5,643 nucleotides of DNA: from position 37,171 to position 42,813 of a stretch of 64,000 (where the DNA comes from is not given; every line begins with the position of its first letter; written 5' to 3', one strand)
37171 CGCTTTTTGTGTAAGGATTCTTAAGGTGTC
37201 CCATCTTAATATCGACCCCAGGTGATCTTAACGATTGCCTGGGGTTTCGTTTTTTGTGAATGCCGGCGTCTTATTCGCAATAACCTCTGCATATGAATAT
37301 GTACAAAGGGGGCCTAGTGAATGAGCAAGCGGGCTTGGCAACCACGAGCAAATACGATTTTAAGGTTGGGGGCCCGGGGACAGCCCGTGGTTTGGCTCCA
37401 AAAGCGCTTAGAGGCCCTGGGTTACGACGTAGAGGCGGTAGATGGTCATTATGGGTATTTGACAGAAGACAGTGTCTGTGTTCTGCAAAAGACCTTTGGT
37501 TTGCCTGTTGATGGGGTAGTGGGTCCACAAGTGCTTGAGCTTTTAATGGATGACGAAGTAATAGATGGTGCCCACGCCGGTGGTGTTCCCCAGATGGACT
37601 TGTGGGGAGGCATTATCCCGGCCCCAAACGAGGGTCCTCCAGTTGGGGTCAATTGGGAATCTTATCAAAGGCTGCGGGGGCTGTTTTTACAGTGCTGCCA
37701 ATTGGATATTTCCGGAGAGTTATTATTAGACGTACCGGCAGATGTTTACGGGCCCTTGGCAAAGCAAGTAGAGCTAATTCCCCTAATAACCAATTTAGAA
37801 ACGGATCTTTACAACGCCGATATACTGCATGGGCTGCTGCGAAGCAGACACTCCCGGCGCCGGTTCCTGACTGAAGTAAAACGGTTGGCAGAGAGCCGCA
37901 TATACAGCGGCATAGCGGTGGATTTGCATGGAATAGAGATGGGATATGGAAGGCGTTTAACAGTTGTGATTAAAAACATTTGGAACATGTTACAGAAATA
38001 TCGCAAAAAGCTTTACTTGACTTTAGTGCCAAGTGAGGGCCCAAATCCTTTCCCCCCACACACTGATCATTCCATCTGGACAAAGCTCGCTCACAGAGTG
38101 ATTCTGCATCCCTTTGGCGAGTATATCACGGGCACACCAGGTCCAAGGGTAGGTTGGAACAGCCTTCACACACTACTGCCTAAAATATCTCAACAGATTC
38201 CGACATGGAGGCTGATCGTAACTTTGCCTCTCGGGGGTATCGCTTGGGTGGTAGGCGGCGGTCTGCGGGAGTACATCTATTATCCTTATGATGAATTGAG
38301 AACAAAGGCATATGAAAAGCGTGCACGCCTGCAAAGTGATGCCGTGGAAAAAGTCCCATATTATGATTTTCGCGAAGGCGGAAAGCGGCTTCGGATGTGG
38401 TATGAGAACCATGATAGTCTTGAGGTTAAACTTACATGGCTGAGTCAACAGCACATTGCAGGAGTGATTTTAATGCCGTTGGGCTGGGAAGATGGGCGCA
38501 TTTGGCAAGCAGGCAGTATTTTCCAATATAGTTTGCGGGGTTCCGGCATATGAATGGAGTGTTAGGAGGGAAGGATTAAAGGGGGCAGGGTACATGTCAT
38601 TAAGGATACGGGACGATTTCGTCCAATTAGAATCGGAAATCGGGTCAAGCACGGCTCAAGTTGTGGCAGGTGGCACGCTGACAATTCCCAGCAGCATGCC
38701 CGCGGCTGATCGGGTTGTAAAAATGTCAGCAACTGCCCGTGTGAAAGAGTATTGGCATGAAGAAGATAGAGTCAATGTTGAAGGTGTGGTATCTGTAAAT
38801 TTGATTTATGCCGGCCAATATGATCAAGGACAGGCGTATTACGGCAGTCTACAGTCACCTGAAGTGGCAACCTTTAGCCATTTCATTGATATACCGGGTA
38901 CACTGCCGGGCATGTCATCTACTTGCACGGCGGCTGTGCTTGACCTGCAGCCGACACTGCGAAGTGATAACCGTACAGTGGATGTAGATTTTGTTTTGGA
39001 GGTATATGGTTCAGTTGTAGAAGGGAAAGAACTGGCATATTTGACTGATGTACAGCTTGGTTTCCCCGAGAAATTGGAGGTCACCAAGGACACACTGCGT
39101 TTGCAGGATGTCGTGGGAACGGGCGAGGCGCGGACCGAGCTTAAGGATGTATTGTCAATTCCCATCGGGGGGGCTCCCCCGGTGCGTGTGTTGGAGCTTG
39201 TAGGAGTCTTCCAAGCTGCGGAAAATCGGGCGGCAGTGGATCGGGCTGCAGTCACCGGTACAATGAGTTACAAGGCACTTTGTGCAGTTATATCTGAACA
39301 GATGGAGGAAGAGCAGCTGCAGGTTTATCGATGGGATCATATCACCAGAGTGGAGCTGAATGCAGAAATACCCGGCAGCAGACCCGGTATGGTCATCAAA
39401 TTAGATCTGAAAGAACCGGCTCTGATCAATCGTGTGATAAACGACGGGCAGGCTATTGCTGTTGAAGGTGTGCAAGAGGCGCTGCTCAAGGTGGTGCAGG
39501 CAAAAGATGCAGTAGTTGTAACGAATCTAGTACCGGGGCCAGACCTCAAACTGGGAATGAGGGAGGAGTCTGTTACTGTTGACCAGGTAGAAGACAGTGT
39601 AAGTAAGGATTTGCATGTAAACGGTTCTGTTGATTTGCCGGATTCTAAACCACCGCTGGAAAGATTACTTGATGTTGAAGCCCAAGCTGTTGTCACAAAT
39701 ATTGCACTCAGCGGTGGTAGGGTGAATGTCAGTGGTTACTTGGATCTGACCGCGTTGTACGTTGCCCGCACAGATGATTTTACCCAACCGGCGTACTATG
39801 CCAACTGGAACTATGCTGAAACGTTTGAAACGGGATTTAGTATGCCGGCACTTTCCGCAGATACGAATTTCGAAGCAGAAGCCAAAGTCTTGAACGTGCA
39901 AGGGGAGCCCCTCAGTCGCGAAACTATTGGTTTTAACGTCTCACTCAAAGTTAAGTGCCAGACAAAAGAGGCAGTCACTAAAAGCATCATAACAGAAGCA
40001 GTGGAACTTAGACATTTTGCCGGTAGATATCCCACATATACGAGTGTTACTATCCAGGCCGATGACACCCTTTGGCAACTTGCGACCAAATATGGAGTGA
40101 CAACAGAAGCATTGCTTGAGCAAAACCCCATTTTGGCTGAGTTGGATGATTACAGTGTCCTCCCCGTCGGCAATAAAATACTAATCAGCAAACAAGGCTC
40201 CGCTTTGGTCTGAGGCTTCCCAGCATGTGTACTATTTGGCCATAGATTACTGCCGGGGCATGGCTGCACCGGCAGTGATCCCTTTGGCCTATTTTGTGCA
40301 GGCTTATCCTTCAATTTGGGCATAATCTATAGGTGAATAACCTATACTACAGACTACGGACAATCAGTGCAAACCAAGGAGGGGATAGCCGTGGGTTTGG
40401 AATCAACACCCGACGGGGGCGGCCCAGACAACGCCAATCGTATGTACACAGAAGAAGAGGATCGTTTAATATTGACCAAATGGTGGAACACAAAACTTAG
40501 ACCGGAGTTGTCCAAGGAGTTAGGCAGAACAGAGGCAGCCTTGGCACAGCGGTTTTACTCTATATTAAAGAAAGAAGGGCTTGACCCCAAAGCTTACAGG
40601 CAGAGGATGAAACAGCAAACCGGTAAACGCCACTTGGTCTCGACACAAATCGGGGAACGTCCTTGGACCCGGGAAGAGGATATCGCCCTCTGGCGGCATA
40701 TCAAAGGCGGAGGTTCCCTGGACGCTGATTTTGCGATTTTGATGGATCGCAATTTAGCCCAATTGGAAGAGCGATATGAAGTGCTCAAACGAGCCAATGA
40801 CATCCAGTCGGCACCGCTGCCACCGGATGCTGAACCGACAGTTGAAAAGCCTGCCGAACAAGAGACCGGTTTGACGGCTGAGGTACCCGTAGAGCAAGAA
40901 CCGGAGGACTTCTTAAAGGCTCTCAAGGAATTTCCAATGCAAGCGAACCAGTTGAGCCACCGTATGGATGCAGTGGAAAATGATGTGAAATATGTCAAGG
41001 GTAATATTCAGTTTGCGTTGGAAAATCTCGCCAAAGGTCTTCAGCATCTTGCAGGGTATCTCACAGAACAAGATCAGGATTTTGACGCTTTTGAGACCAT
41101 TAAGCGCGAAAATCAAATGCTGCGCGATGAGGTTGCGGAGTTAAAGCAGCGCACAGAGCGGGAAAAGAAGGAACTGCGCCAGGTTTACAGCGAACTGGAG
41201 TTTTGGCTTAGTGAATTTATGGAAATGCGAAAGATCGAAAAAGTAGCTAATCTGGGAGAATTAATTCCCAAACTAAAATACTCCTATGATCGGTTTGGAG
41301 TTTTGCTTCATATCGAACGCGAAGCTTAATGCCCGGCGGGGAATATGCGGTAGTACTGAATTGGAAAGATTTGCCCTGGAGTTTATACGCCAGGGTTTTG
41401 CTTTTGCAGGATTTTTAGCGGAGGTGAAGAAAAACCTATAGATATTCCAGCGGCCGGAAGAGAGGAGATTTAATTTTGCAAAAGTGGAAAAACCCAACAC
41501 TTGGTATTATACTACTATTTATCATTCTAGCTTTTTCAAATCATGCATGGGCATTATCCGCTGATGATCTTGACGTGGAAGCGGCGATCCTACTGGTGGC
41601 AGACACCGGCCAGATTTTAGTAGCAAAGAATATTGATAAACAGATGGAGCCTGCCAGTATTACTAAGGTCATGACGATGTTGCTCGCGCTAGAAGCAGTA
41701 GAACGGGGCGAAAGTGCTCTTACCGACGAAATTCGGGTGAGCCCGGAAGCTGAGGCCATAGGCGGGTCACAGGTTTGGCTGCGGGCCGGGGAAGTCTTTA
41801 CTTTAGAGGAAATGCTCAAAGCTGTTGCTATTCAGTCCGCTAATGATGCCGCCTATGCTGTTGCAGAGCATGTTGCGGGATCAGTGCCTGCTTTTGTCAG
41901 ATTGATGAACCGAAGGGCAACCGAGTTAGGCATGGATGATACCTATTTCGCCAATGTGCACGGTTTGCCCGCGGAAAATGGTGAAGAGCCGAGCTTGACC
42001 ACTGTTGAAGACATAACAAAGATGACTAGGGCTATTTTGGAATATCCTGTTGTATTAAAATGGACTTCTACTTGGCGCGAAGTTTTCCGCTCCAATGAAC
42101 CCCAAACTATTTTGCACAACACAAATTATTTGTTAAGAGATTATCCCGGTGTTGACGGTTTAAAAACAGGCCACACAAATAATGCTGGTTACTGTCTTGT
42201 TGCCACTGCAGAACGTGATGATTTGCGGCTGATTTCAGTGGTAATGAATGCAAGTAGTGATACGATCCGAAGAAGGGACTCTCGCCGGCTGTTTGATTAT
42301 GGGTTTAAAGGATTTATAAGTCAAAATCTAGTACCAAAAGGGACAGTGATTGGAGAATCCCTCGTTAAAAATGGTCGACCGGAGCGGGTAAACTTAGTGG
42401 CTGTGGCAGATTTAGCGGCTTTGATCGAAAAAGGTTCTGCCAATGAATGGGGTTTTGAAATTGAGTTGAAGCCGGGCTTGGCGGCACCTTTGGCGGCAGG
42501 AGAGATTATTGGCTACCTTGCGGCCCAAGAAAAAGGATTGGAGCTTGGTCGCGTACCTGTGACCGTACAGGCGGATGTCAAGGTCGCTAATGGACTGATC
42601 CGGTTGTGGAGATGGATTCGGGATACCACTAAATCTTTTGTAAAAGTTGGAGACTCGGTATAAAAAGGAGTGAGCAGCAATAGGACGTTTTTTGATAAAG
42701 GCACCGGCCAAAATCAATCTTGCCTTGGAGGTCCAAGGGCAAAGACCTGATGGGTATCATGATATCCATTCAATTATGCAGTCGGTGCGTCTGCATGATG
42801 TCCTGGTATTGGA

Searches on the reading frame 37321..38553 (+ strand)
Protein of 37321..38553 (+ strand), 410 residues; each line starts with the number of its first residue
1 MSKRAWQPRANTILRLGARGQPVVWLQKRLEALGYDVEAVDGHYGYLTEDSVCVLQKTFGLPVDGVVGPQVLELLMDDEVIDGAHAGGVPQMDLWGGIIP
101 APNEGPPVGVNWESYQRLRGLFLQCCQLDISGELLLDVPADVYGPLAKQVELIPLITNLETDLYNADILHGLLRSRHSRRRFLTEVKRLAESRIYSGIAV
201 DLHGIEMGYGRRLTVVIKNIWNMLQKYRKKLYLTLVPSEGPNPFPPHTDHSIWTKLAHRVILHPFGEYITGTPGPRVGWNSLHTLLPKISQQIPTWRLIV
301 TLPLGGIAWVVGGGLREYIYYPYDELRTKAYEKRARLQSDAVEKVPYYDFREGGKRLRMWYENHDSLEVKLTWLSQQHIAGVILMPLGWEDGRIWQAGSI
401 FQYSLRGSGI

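Call 11: search_protein_families(library=pfam, proteins=[window:37321-38553:+], max_evalue=0.01)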
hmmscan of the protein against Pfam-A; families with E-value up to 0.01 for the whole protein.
window:37321-38553:+ (410 aa): 3 families
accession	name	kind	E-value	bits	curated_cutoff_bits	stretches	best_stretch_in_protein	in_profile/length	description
PF01471.23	PG_binding_1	-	4.9e-17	62.3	23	1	19-75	1-57/57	Putative peptidoglycan binding domain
PF00704.34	Glyco_hydro_18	-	1.6e-05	25.2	29.6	1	173-384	84-311/317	Glycosyl hydrolases family 18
PF09374.15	PG_binding_3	-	0.0027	18.3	24.6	0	22-51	2-30/76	Predicted Peptidoglycan domain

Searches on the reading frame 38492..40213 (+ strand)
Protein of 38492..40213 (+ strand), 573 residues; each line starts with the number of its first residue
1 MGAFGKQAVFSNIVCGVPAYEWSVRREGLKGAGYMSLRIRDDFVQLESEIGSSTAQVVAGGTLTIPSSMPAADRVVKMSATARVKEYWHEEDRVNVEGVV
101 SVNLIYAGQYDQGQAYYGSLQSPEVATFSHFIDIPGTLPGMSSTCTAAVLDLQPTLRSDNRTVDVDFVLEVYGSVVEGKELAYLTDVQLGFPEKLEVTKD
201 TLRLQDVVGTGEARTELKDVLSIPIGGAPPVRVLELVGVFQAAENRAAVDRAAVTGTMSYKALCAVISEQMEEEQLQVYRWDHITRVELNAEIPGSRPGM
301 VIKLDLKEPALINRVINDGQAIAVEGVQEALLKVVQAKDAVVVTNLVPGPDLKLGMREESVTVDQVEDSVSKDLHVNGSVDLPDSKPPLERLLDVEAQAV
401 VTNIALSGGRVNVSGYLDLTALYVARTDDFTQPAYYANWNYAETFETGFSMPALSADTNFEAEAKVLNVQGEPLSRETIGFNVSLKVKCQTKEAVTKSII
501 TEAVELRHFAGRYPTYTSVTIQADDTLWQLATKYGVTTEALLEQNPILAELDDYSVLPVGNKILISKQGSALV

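Call 11: search_protein_families(library=pfam, proteins=[window:38492-40213:+], max_evalue=0.01)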
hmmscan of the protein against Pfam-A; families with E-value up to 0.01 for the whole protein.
window:38492-40213:+ (573 aa): 2 families
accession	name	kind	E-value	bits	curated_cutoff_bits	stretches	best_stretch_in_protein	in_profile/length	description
PF12673.12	SipL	-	1e-17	64.5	23.6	2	73-153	3-74/78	SipL, SPOCS domain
PF01476.26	LysM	-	3.1e-09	37.1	20.9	1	520-565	2-42/43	LysM domain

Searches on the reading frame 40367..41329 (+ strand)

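Call 11: search_protein_families(library=pfam, proteins=[window:40367-41329:+], max_evalue=0.01)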
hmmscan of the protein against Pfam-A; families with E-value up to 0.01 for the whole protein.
window:40367-41329:+ (320 aa): 5 families
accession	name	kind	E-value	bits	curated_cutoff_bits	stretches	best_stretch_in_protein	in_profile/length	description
PF11577.13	NEMO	-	0.0027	18.1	23.2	1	243-271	20-48/68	NF-kappa-B essential modulator NEMO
PF25762.1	HAUS1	-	0.0028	17.9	40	1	179-303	102-224/236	HAUS augmin-like complex subunit 1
PF13851.11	GAS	-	0.0037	17.1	32.3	1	197-287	42-132/200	Growth-arrest specific micro-tubule binding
PF16043.11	DUF4795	-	0.0052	16.6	34.8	0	202-274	76-149/208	Domain of unknown function (DUF4795)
PF02183.23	HALZ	-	0.0081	16.7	28.1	0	242-262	21-41/43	Homeobox associated leucine zipper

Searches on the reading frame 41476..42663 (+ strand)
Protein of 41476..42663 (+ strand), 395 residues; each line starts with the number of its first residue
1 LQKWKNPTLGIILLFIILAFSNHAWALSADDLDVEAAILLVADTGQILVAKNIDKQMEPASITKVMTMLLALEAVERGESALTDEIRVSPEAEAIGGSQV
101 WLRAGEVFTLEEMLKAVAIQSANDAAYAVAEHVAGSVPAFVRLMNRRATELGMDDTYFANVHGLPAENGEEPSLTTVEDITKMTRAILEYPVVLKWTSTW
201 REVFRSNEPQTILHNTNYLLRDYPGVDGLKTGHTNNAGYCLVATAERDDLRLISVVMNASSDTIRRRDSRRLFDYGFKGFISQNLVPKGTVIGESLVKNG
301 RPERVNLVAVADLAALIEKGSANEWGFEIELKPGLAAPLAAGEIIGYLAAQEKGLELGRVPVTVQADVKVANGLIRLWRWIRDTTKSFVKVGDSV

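Call 49: search_protein_families(library=ncbifam, proteins=[window:41476-42663:+], max_evalue=0.00001)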
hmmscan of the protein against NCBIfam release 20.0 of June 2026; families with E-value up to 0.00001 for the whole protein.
window:41476-42663:+ (395 aa): 7 families
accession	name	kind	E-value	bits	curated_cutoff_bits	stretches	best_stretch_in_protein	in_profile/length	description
NF038273.1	strep_PBP3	exception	2e-52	178.6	490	1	11-354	4-369/407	D-alanyl-D-alanine carboxypeptidase PBP3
NF007445.0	PRK10001.1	equivalog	4.9e-50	170.5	765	1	10-381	14-387/400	serine-type D-Ala-D-Ala carboxypeptidase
NF008489.0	PRK11397.1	equivalog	1.4e-47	162.3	610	1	24-382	27-386/389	serine-type D-Ala-D-Ala carboxypeptidase DacD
NF008059.0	PRK10793.1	equivalog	3e-46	157.9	694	1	30-381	42-394/403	D-alanyl-D-alanine carboxypeptidase DacA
NF038258.2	PBP4_Staph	exception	6e-44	150.4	500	1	38-260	44-280/366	penicillin-binding protein PBP4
NF008668.0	PRK11669.1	equivalog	1.9e-30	106.1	294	1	28-272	37-276/316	D-alanyl-D-alanine endopeptidase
NF000471.1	vanY_of_D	exception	8.1e-20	71.3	625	1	34-269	99-344/354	transpeptidase-like D-Ala-D-Ala carboxypeptidase VanY-D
